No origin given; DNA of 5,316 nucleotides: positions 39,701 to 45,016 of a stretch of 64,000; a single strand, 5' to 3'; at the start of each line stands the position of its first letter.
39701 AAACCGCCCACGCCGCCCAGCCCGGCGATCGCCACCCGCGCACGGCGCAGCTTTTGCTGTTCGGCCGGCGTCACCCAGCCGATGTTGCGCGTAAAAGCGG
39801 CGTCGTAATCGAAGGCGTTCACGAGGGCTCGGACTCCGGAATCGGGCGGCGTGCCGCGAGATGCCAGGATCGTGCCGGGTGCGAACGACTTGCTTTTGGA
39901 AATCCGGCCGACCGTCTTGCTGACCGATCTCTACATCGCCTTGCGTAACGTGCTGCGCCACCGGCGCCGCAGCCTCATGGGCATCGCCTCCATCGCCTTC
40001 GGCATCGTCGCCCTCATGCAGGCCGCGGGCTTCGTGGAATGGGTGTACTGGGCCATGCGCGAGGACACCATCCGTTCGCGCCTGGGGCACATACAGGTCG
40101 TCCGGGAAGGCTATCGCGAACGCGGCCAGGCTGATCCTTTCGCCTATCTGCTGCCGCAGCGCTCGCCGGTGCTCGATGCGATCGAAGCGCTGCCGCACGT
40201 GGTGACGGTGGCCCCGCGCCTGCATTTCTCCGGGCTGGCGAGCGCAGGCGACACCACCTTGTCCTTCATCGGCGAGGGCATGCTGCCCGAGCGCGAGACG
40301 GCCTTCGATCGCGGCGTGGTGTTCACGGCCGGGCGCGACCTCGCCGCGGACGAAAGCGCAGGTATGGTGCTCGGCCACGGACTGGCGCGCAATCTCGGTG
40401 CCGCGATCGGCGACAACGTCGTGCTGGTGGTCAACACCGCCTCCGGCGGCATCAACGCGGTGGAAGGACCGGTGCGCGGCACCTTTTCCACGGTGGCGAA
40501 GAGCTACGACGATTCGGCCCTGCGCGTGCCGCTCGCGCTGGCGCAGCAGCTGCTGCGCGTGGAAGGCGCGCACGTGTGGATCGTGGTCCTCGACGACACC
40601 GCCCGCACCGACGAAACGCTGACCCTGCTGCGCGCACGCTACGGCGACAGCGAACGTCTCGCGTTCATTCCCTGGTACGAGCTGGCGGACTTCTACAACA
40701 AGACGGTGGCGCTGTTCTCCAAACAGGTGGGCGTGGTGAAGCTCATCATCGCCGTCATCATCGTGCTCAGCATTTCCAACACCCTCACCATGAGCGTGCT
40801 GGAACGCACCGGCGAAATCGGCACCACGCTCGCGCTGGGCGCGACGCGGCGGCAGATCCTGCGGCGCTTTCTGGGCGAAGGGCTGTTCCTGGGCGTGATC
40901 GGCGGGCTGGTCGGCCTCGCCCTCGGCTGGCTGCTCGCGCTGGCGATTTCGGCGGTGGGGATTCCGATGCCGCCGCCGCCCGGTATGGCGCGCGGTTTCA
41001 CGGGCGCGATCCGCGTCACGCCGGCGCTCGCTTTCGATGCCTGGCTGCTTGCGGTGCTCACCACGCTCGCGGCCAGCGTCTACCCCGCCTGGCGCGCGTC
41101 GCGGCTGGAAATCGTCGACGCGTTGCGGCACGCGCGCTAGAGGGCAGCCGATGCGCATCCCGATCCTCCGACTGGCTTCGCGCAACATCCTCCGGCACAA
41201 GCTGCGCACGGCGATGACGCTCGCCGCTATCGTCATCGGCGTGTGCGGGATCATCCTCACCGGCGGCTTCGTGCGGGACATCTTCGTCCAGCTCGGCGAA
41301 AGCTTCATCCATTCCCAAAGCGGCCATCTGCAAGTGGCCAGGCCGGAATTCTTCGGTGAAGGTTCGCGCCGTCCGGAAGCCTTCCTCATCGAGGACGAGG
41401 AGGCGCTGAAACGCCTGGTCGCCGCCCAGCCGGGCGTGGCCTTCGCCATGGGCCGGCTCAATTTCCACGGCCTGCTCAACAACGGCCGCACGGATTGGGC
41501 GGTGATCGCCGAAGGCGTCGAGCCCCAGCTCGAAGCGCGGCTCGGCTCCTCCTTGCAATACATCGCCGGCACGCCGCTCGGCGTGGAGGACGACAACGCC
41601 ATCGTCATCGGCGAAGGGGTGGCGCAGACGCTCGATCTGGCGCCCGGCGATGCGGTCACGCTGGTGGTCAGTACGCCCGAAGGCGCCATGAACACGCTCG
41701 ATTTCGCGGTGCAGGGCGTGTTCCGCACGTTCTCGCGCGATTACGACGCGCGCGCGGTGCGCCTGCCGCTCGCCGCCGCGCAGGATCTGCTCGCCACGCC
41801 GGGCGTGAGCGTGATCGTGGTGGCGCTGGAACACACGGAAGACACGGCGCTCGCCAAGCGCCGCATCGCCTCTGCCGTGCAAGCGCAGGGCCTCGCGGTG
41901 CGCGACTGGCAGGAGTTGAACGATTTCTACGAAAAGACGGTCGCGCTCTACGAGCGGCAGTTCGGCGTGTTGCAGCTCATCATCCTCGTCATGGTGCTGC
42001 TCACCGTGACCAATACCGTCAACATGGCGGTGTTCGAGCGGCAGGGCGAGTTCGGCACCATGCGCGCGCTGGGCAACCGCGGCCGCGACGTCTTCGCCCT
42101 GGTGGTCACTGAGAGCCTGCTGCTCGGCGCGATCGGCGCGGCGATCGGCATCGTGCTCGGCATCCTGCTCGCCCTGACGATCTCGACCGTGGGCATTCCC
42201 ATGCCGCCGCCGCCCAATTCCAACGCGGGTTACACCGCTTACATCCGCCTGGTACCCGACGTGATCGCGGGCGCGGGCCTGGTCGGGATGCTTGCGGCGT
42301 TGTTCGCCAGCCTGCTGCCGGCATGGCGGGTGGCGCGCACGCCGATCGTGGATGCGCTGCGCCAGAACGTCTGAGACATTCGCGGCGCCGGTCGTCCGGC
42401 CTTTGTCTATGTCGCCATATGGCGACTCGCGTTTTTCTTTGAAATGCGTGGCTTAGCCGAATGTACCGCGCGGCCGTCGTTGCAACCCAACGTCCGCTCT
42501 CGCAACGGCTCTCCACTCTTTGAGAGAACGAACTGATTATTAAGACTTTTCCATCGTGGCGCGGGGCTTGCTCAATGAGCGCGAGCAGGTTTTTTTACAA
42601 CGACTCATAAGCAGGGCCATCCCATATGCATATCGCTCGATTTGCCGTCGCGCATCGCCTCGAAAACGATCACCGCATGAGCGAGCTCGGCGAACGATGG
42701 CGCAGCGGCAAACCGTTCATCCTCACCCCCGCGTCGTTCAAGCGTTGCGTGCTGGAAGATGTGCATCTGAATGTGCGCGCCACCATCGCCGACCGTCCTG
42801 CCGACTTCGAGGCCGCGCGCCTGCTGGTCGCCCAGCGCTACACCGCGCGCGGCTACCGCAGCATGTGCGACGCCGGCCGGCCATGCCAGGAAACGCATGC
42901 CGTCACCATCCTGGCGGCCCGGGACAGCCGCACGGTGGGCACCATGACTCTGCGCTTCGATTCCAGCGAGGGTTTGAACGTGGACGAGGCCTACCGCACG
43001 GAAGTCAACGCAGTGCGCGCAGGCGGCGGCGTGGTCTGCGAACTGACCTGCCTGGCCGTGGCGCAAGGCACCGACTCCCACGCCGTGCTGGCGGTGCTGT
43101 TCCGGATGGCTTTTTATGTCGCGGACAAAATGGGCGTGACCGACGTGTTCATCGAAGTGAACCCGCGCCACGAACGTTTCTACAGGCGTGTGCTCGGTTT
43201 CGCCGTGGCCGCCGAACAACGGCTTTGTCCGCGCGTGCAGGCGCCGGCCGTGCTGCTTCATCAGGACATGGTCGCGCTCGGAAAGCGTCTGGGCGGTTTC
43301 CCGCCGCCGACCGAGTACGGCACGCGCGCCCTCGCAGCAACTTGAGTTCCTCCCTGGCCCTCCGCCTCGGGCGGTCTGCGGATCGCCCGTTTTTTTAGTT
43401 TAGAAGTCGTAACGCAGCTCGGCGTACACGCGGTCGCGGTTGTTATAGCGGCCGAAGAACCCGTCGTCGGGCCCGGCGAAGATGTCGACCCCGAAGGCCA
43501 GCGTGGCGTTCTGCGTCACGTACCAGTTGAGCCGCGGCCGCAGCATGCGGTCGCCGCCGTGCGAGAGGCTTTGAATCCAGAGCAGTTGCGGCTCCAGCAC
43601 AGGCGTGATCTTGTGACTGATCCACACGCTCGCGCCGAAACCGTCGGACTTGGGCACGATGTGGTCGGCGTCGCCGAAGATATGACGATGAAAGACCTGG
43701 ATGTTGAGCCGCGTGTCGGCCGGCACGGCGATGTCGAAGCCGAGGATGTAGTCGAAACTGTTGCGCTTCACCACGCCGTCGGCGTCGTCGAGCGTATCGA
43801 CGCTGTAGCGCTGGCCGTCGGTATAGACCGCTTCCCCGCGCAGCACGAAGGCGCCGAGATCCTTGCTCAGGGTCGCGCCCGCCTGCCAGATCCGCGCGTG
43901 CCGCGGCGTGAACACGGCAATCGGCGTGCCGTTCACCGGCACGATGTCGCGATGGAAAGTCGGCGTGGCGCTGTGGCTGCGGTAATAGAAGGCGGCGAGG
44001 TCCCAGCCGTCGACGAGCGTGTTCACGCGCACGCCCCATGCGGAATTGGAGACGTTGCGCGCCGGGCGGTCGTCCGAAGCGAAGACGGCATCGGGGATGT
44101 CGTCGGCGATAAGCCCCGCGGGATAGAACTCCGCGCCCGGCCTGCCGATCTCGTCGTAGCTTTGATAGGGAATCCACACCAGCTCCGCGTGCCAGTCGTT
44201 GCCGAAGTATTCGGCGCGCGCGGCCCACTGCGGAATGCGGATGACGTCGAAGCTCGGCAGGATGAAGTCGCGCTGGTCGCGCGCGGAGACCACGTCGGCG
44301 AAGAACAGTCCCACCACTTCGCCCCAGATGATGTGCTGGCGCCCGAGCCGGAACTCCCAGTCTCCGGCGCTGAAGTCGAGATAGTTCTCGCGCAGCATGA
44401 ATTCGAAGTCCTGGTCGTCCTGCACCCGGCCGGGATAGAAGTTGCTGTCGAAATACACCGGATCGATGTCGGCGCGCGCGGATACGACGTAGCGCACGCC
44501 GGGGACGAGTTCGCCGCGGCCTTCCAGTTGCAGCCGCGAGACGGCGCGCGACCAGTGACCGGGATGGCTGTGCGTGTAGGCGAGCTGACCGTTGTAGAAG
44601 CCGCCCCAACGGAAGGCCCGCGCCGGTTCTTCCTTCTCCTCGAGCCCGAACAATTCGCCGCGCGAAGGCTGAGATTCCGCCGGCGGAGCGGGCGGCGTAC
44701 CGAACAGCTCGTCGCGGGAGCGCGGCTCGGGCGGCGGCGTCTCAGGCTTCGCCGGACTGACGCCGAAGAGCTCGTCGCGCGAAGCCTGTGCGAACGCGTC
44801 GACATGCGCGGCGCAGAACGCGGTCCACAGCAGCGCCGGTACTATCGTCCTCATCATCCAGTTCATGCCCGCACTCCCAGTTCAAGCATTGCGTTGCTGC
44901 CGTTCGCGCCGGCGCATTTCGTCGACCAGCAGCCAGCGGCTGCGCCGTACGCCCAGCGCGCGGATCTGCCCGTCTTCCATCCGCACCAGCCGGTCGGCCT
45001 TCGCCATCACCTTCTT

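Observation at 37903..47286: Candidate lipo-amino-acid synthesis plus Lol-like envelope export module attached to the exosortase locus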

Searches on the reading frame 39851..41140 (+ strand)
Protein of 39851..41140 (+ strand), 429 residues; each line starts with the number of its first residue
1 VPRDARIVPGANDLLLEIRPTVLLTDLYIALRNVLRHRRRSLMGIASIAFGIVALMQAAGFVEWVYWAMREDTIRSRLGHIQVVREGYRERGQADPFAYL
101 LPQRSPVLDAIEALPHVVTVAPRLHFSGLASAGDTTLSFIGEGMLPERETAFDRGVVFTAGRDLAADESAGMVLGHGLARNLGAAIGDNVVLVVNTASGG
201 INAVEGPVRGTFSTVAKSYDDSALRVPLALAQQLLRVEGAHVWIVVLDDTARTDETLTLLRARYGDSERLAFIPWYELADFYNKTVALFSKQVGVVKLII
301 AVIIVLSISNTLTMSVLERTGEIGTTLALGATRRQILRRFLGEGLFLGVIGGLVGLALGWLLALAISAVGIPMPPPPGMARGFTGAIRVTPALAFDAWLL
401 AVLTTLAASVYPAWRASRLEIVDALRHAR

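Call 4: search_protein_families(library=ncbifam, proteins=[window:39851-41140:+], max_evalue=0.01)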
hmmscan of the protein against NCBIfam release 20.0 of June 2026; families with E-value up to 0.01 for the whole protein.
window:39851-41140:+ (429 aa): 10 families
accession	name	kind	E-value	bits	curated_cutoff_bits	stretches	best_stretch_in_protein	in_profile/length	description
TIGR02212.1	lolCE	equivalog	1.9e-28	99.5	362.45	1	105-427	76-410/411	lipoprotein-releasing ABC transporter permease subunit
TIGR02213.1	lolE_release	exception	6.5e-19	68.1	540.35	1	107-368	78-344/411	lipoprotein-releasing ABC transporter permease subunit LolE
NF008357.0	PRK11146.1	exception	1.1e-18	67.3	439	1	103-368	77-347/414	lipoprotein-releasing ABC transporter permease subunit LolE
NF008076.0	PRK10814.1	exception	1e-16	61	473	1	156-427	129-398/399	lipoprotein-releasing ABC transporter permease subunit LolC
TIGR03434.1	ADOP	subfamily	7.3e-16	57.4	622.3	1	282-428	267-402/803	ADOP family duplicated permease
NF007826.0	PRK10535.1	equivalog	7.1e-13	47.7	966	1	282-426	517-646/648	macrolide ABC transporter ATP-binding protein/permease MacB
TIGR00439.2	FtsX_Gneg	equivalog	5.5e-10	38.9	255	1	284-367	161-244/292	permease-like cell division protein FtsX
NF038347.1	FtsX_Gpos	exception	2e-06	27.4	225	1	291-358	168-236/296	permease-like cell division protein FtsX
NF038346.1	FtsX_actino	exception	3.5e-05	23.3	250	1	294-369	184-257/308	permease-like cell division protein FtsX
TIGR01185.1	devC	equivalog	0.0025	16.9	290.35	0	277-370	247-339/380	ABC transporter permease DevC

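Call 5: search_protein_families(library=pfam, proteins=[window:39851-41140:+], max_evalue=0.01)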
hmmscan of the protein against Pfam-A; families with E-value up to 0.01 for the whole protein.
window:39851-41140:+ (429 aa): 2 families
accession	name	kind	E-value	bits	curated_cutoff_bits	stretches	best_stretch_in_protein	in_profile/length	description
PF02687.27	FtsX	-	4.8e-20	72.3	25.5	1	298-420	5-119/120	FtsX-like permease C-terminal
PF12704.14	MacB_PCD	-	2.2e-13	51.4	27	1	45-260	5-204/207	MacB-like periplasmic core domain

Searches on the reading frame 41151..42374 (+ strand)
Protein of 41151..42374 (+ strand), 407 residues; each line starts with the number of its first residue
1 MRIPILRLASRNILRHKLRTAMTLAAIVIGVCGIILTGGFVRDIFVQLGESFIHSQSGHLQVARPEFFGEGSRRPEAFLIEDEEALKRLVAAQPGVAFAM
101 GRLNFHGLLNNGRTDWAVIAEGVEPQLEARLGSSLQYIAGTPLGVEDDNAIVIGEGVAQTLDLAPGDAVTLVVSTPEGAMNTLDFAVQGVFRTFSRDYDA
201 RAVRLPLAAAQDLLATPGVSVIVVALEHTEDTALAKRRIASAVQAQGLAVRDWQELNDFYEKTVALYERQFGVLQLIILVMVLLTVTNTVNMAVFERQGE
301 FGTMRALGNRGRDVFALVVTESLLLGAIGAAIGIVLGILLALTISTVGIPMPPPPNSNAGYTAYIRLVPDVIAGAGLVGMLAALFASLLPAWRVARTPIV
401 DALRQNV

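Call 4: search_protein_families(library=ncbifam, proteins=[window:41151-42374:+], max_evalue=0.01)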
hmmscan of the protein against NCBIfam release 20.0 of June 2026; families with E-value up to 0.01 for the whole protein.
window:41151-42374:+ (407 aa): 9 families
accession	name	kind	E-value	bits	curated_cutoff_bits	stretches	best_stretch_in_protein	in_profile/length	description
TIGR02212.1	lolCE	equivalog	2.6e-32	112.3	362.45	1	79-405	71-410/411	lipoprotein-releasing ABC transporter permease subunit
TIGR02213.1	lolE_release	exception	2.3e-25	89.3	540.35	1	86-347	78-345/411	lipoprotein-releasing ABC transporter permease subunit LolE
NF008357.0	PRK11146.1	exception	6.8e-24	84.4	439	1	82-347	77-348/414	lipoprotein-releasing ABC transporter permease subunit LolE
NF008076.0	PRK10814.1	exception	1.3e-15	57.3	473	1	122-404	116-397/399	lipoprotein-releasing ABC transporter permease subunit LolC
TIGR03434.1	ADOP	subfamily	3.2e-11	42.1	622.3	1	255-406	255-402/803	ADOP family duplicated permease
NF007826.0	PRK10535.1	equivalog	1.7e-07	29.9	966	1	6-403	258-645/648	macrolide ABC transporter ATP-binding protein/permease MacB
NF038347.1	FtsX_Gpos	exception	5.9e-05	22.6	225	1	267-336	166-236/296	permease-like cell division protein FtsX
NF038346.1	FtsX_actino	exception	0.00018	21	250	1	250-340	162-252/308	permease-like cell division protein FtsX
TIGR00439.2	FtsX_Gneg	equivalog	0.00019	20.7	255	1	261-345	160-244/292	permease-like cell division protein FtsX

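Call 5: search_protein_families(library=pfam, proteins=[window:41151-42374:+], max_evalue=0.01)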
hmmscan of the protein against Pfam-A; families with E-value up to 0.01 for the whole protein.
window:41151-42374:+ (407 aa): 2 families
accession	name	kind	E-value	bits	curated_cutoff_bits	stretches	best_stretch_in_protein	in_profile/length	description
PF02687.27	FtsX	-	1e-18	67.9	25.5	1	276-399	5-120/120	FtsX-like permease C-terminal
PF12704.14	MacB_PCD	-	1.4e-18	68.4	27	1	20-241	1-206/207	MacB-like periplasmic core domain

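Call 91: search_solved_structures(query=window:41151-42374:+, max_evalue=0.001)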
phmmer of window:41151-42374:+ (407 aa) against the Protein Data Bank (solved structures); distinct sequences matched with E-value up to 0.001: 11.
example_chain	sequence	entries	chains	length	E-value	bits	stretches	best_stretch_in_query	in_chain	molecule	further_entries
7arh_E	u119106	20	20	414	3.2e-21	79.1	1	83-396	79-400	Lipoprotein-releasing system transmembrane protein LolE | Lipoprotein transporter subunit LolE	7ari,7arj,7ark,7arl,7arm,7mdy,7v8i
7mdx_B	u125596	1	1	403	5.4e-21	78.3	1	84-396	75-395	Lipoprotein-releasing system transmembrane protein LolE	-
9rli_E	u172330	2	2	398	9.1e-17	64.4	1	83-396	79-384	Lipoprotein-releasing system transmembrane protein LolE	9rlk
9w37_A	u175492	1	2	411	1.7e-13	53.7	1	89-404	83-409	LolF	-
9w35_A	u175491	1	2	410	2.4e-13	53.2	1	89-404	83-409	LolF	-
7arh_C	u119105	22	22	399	8.2e-13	51.4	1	119-404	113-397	Lipoprotein-releasing ABC transporter permease subunit LolC | Lipo-releasing system transmembrane protein lolC | Lipoprotein-releasing system transmembrane prot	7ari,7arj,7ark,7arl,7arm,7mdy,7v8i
9w2w_A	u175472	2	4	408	1.2e-12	50.9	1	89-401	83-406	LolF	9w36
7mdx_A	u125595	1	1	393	2.5e-11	46.5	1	119-397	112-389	Lipoprotein-releasing system transmembrane protein LolC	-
5nik_J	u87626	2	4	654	3.6e-07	32.8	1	6-346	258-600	Macrolide export ATP-binding/permease protein MacB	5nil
9o9x_C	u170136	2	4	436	1.7e-05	27.4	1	277-406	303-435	ABC transporter permease YtrF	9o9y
5gko_A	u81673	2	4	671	2.2e-05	26.9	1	213-343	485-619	Macrolide export ATP-binding/permease protein MacB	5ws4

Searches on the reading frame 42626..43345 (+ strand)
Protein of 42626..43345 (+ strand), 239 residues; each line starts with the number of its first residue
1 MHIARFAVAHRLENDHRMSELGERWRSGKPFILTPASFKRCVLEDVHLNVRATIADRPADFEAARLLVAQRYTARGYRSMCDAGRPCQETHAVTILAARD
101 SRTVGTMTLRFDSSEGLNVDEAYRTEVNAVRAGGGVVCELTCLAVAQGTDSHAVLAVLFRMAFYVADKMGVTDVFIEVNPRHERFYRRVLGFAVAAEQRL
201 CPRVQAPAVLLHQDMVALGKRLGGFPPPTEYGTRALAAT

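Call 4: search_protein_families(library=ncbifam, proteins=[window:42626-43345:+], max_evalue=0.01)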
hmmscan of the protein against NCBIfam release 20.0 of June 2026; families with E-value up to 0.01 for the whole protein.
window:42626-43345:+ (239 aa): 1 family
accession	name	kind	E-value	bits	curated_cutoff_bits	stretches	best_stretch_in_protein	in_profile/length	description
NF011425.0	PRK14852.1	equivalog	1.6e-11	42.8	1337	1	54-215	33-199/989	hypothetical protein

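Call 5: search_protein_families(library=pfam, proteins=[window:42626-43345:+], max_evalue=0.01)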
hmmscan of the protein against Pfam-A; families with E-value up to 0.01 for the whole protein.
window:42626-43345:+ (239 aa): 1 family
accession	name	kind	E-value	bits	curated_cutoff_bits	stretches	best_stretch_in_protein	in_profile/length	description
PF21926.2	FeeM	-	2.4e-40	138.3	27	1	64-213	2-157/158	N-acyl amino acid synthase FeeM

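Call 54: search_protein_families(library=ncbifam, proteins=[window:42626-43345:+], max_evalue=1)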
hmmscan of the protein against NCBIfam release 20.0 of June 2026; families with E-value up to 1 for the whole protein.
window:42626-43345:+ (239 aa): 1 family
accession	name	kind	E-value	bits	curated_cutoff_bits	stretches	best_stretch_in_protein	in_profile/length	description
NF011425.0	PRK14852.1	equivalog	1.6e-11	42.8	1337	1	54-215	33-199/989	hypothetical protein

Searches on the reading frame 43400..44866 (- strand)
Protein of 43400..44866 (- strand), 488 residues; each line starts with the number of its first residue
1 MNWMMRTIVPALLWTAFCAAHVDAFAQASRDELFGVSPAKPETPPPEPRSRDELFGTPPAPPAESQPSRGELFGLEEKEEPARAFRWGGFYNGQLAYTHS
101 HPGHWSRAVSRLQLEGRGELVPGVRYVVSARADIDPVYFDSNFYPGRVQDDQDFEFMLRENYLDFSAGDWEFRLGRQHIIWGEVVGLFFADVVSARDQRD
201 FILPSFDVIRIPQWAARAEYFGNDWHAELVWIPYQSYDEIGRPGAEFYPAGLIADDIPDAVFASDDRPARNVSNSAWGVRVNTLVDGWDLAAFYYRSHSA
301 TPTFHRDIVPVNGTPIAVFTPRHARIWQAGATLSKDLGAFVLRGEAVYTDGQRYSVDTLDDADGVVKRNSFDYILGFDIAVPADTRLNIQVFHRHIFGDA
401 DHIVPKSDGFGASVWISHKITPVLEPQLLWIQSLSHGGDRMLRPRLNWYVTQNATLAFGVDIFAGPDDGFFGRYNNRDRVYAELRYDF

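Call 4: search_protein_families(library=ncbifam, proteins=[window:43400-44866:-], max_evalue=0.01)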
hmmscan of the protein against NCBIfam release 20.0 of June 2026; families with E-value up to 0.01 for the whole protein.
window:43400-44866:- (488 aa): 0 families

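Call 5: search_protein_families(library=pfam, proteins=[window:43400-44866:-], max_evalue=0.01)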
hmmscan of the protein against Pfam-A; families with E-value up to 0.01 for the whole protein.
window:43400-44866:- (488 aa): 2 families
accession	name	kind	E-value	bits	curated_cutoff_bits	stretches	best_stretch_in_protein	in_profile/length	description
PF06980.17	DUF1302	-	1.7e-15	57.5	23.2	1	125-488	97-541/541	Protein of unknown function (DUF1302)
PF14052.12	Caps_assemb_Wzi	-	0.0055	16.2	30.1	1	89-182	14-94/392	Capsule assembly protein Wzi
